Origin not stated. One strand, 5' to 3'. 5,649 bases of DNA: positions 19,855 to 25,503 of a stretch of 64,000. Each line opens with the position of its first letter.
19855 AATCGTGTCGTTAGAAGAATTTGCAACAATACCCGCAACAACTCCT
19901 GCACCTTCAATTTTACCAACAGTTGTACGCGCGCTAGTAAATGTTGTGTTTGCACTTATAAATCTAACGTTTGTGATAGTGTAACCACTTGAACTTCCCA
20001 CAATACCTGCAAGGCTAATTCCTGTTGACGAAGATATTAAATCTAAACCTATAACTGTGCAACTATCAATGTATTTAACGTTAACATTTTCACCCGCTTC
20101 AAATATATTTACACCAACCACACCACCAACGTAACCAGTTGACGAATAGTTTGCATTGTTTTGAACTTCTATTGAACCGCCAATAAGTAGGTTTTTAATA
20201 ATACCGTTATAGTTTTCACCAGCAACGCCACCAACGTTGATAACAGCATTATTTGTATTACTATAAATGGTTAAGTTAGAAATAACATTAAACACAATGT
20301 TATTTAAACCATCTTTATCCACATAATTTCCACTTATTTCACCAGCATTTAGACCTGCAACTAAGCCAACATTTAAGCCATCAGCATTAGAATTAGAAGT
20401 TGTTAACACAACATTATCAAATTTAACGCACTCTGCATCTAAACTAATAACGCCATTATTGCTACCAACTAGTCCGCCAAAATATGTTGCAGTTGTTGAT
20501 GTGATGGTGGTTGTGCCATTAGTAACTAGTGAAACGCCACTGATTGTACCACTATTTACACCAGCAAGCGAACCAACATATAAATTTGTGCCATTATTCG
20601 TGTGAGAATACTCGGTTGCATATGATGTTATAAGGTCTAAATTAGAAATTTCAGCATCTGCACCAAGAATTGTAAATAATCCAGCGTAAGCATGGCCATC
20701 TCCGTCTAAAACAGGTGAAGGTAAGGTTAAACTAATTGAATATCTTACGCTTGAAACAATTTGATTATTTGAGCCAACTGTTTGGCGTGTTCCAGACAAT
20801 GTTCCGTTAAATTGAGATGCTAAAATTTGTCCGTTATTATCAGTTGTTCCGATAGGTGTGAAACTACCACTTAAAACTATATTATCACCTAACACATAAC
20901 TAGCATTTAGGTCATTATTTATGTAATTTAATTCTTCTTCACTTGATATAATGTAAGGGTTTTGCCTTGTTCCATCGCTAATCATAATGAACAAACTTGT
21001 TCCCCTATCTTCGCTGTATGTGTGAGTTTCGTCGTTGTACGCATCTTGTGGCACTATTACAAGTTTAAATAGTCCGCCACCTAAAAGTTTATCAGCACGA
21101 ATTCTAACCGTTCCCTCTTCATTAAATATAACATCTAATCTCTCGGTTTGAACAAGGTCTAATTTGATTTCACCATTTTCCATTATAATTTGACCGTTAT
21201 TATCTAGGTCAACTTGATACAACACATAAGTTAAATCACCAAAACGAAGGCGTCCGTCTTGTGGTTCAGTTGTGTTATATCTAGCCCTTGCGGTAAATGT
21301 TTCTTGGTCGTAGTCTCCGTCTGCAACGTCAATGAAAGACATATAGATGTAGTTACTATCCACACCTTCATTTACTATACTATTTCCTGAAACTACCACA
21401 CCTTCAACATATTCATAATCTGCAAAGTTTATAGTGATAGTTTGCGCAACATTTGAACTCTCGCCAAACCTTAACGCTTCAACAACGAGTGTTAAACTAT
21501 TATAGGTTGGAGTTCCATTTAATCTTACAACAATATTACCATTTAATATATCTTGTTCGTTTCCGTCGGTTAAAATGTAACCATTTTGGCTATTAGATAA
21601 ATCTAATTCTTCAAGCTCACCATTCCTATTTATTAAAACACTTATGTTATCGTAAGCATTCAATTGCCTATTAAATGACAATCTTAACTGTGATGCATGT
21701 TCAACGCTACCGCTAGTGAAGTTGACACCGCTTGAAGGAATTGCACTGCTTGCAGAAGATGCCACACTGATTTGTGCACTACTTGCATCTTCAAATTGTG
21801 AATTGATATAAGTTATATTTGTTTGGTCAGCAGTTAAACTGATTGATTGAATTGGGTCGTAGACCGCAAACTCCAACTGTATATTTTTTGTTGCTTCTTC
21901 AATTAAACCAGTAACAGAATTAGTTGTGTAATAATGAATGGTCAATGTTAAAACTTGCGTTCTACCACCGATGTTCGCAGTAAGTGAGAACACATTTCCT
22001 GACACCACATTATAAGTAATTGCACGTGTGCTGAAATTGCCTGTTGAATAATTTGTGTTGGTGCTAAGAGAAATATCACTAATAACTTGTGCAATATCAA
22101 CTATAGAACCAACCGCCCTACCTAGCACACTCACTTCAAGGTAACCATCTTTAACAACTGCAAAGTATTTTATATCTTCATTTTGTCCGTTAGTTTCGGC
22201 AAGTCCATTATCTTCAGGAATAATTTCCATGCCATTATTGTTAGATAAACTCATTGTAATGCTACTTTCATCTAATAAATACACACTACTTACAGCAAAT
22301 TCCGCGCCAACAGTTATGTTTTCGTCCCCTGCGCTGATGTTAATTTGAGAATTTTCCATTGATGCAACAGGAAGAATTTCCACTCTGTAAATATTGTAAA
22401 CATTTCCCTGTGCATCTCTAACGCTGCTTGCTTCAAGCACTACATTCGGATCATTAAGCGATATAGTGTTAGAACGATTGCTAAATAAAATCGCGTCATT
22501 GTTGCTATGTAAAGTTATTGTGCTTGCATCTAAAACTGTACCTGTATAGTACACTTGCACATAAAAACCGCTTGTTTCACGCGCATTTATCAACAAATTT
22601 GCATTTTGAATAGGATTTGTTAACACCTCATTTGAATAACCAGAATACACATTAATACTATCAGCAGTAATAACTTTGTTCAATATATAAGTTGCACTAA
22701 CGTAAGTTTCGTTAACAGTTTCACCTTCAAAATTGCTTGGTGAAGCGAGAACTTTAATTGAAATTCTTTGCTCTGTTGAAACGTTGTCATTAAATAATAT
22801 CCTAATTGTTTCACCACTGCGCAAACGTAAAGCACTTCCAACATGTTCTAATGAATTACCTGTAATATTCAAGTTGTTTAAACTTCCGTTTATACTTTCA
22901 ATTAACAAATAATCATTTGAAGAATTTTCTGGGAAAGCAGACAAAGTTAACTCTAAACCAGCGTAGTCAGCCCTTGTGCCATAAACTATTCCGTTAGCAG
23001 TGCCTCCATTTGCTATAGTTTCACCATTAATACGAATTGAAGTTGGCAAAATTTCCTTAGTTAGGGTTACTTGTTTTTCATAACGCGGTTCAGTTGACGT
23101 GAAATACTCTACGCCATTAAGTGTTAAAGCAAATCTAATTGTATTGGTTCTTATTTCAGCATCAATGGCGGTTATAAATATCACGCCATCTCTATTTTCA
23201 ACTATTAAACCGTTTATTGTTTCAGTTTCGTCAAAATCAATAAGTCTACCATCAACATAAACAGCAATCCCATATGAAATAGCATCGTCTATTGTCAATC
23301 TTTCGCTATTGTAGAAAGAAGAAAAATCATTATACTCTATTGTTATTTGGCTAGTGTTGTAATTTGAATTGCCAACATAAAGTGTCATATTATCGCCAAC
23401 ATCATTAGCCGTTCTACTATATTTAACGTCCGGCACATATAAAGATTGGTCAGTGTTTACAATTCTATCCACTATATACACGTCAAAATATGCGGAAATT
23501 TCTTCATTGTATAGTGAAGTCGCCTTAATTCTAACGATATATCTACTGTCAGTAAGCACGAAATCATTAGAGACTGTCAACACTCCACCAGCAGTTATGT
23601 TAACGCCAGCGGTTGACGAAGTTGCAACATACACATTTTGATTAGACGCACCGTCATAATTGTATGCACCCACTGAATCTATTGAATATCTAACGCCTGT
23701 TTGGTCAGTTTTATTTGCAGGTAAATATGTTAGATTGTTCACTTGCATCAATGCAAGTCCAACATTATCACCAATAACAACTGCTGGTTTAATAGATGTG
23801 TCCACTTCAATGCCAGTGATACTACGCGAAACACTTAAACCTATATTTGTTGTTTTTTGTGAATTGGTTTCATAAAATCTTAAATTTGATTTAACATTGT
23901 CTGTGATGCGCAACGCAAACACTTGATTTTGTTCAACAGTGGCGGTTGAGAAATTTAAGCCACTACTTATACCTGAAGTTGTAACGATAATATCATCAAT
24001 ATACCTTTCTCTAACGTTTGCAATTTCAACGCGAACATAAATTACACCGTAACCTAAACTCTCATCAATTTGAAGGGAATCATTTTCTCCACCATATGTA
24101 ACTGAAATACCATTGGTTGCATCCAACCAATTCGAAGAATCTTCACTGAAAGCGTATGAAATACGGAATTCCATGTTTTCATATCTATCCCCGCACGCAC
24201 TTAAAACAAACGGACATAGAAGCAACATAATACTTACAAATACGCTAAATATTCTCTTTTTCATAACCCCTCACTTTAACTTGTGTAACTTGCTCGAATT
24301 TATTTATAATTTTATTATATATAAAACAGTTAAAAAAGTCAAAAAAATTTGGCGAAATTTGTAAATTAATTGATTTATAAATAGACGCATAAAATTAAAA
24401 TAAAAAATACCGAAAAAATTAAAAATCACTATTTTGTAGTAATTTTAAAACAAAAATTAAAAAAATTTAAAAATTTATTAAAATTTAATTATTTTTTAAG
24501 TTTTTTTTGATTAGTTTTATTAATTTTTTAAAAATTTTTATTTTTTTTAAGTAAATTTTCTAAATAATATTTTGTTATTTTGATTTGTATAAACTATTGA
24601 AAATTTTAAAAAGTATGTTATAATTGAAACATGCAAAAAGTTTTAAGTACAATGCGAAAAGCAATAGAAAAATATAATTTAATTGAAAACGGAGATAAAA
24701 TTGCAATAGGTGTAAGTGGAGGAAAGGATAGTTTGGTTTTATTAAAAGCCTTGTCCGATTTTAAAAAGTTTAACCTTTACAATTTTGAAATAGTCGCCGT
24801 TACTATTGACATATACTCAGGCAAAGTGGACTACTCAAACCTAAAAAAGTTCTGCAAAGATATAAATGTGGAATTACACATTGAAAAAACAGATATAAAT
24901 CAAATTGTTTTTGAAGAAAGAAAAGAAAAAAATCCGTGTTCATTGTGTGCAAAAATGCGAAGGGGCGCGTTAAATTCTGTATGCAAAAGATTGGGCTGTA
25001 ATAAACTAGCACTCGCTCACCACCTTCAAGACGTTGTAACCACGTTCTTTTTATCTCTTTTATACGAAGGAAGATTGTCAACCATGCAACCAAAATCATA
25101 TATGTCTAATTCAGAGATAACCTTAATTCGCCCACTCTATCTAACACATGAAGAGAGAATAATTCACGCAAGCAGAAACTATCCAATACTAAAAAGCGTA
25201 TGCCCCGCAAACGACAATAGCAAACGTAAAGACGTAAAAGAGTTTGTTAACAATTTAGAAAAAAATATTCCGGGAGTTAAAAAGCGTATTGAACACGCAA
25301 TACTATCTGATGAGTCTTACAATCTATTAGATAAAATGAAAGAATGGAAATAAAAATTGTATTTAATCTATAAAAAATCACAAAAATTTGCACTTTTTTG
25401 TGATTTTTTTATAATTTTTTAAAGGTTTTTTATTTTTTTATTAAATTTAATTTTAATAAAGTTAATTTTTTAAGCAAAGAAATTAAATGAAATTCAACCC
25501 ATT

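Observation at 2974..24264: A single 21.3-kb gene encoding a 7,096-aa GLUG-repeat surface protein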

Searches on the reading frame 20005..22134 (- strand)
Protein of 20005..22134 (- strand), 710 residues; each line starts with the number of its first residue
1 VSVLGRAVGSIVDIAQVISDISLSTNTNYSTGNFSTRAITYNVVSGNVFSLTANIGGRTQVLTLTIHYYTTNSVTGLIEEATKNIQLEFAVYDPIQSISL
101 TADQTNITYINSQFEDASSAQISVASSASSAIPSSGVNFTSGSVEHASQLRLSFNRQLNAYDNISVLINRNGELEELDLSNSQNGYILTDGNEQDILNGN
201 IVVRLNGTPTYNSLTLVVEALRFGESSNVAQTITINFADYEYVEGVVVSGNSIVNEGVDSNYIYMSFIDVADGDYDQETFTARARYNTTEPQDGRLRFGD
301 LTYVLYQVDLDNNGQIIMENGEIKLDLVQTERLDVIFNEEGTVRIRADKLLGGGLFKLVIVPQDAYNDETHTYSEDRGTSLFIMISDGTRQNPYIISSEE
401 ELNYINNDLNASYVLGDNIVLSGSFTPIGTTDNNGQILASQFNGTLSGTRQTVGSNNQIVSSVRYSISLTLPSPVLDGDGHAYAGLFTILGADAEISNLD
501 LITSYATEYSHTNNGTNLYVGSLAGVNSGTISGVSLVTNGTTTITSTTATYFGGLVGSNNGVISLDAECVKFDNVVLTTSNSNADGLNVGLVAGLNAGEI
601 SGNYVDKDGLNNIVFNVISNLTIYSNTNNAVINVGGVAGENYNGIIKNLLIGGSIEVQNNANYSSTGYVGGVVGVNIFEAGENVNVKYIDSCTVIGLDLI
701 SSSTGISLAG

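Call 7: search_protein_families(library=pfam, proteins=[window:20005-22134:-], max_evalue=10)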
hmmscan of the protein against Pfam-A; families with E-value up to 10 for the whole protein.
window:20005-22134:- (710 aa): 2 families
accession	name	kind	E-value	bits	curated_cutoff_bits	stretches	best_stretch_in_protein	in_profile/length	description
PF06475.18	Glycolipid_bind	-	0.015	15.3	25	1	161-242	53-134/180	Putative glycolipid-binding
PF07581.17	Glug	-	4.9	8.2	20.5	1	633-648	4-20/28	The GLUG motif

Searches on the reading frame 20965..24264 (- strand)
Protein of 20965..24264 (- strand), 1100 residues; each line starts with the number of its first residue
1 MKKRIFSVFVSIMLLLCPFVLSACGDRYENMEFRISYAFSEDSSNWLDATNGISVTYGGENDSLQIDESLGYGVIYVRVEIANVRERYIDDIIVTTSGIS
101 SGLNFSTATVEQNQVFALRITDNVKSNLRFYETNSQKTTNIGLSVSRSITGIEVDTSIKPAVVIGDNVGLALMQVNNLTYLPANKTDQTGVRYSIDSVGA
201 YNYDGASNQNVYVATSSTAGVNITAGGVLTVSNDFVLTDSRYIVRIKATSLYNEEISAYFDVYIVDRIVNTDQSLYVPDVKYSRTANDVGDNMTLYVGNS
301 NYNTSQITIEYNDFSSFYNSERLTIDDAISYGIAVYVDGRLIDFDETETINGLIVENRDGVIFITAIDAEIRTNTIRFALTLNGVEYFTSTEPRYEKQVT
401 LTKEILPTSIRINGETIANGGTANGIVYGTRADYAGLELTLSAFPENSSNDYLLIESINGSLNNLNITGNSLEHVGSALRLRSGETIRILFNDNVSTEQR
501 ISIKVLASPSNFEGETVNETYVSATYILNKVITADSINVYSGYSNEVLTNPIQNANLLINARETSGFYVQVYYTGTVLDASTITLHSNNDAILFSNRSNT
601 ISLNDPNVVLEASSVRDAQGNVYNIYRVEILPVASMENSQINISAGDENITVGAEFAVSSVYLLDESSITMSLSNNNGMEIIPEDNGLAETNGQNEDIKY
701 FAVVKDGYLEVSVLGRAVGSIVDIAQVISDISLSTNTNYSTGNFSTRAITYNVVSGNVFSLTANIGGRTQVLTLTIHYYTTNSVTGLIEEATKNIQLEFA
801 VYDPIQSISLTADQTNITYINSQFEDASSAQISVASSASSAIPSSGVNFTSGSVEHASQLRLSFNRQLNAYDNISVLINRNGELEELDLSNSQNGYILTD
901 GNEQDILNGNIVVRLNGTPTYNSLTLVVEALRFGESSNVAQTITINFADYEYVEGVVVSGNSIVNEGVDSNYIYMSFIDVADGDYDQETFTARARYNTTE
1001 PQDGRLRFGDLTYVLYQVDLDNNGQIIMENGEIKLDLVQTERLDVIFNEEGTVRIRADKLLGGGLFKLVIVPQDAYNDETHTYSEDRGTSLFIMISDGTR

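Call 13: find_homologous_proteins(query=window:20965-24264:-)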
Query window:20965-24264:- (1100 aa): 1 proteins with E <= 0.001 among 8000 candidates.
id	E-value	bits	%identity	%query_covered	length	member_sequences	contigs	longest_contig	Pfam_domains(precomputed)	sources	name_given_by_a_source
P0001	1.5e-119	419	33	92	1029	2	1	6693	-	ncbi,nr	ncbi:MAG: hypothetical protein IJW36_03770, partial [Clostridia bacterium]|nr:hypothetical protein [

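Call 93: search_protein_families(library=phrogs, proteins=[window:20965-24264:-], max_evalue=0.01)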
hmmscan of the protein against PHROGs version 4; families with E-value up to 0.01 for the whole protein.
window:20965-24264:- (1100 aa): 0 families

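Call 94: search_protein_families(library=padloc, proteins=[window:20965-24264:-], max_evalue=0.01)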
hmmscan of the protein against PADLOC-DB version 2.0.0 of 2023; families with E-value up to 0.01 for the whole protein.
window:20965-24264:- (1100 aa): 0 families

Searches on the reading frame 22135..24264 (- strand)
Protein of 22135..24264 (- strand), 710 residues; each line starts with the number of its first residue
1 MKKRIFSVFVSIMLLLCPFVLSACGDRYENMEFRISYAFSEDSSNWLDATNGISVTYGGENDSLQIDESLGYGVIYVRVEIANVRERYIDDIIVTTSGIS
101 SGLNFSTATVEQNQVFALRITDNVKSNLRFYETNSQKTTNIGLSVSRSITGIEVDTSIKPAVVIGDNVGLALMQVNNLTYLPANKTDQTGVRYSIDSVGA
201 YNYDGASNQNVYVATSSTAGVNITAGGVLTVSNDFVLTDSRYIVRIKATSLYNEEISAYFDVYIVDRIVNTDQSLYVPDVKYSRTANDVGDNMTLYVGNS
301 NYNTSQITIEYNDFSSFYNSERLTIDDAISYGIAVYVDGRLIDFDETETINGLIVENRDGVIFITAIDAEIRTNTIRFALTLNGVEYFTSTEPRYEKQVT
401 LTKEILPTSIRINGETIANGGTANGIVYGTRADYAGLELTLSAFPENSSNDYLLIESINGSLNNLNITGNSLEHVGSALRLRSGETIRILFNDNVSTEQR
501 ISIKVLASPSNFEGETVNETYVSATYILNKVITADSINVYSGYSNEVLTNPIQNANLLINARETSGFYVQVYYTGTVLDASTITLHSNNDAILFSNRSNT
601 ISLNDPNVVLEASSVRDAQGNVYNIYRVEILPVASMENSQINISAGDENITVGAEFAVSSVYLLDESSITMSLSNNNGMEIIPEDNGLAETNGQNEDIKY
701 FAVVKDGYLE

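Call 7: search_protein_families(library=pfam, proteins=[window:22135-24264:-], max_evalue=10)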
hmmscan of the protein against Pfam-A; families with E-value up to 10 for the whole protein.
window:22135-24264:- (710 aa): 1 family
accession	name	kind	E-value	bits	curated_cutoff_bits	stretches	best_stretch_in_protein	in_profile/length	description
PF17961.7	Big_8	-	0.016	15.8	22.9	1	453-505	35-87/103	Bacterial Ig domain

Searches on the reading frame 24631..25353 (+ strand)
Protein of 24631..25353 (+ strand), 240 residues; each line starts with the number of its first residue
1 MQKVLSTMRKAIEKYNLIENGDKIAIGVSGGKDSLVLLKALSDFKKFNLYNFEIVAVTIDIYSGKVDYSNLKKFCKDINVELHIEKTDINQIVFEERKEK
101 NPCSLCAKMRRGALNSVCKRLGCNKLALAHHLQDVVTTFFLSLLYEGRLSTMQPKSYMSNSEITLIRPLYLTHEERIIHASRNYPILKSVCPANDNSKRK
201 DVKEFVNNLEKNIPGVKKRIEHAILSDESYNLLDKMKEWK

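Call 18: search_protein_families(library=pfam, proteins=[window:24631-25353:+], max_evalue=0.001)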
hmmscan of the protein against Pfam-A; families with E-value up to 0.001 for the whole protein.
window:24631-25353:+ (240 aa): 1 family
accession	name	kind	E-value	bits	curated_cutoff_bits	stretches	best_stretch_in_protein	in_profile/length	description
PF01171.26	ATP_bind_3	-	4.1e-20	72.7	27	1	23-184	1-159/182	PP-loop family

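Call 24: find_encoding_contigs(protein=window:24631-25353:+, flank=10000, max_places=10)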
Protein window:24631-25353:+ (240 aa): 22 contigs read that carry it; 10 places shown.
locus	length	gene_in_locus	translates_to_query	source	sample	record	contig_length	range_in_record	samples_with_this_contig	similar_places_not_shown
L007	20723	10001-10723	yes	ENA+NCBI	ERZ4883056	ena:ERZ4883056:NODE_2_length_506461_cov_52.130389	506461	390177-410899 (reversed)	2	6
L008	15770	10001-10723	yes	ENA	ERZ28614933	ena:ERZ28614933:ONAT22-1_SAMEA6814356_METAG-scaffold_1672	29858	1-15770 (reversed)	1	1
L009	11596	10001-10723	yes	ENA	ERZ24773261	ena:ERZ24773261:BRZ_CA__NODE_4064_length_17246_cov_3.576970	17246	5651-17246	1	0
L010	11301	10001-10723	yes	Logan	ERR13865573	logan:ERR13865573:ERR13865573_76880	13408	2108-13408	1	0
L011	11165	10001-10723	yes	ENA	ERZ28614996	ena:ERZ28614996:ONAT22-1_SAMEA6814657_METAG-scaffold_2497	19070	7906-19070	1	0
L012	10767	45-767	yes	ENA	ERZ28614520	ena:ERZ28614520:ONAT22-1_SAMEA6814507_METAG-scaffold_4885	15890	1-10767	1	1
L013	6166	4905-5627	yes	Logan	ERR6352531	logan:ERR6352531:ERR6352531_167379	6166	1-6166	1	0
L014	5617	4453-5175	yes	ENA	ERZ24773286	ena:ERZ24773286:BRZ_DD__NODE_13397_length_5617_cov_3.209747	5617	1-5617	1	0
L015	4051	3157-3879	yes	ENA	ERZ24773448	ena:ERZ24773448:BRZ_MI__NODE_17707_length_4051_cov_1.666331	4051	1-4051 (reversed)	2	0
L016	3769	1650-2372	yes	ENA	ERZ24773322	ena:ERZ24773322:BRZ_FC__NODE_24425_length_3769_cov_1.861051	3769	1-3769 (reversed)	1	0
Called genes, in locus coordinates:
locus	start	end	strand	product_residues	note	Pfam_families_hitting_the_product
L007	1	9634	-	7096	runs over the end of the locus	-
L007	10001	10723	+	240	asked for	PF01171:ATP_bind_3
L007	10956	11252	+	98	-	PF12116:SpoIIID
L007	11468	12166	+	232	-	PF02463:SMC_N (faint), PF00005:ABC_tran, PF13555:AAA_29 (faint), PF13304:AAA_21 (faint)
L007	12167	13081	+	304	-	PF01458:SUFBD_core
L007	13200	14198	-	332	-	PF00892:EamA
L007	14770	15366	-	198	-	-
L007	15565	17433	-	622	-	PF13623:SurA_N_2 (weak), PF13624:SurA_N_3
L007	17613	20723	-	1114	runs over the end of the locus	PF17757:UvrB_inter, PF02559:CarD_TRCF_RID, PF00270:DEAD, PF04851:ResIII (weak), PF00271:Helicase_C, PF03461:TRCF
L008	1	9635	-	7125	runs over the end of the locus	-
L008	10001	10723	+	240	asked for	PF01171:ATP_bind_3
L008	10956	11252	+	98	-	PF12116:SpoIIID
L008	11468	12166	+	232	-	PF02463:SMC_N, PF00005:ABC_tran, PF13555:AAA_29 (weak), PF13304:AAA_21 (faint)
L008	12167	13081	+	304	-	PF01458:SUFBD_core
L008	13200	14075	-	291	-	PF00892:EamA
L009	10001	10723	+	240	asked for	PF01171:ATP_bind_3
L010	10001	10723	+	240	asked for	PF01171:ATP_bind_3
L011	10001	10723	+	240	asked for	PF01171:ATP_bind_3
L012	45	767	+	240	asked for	PF01171:ATP_bind_3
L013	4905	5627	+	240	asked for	PF01171:ATP_bind_3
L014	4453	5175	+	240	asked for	PF01171:ATP_bind_3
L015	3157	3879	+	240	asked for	PF01171:ATP_bind_3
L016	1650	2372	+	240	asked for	PF01171:ATP_bind_3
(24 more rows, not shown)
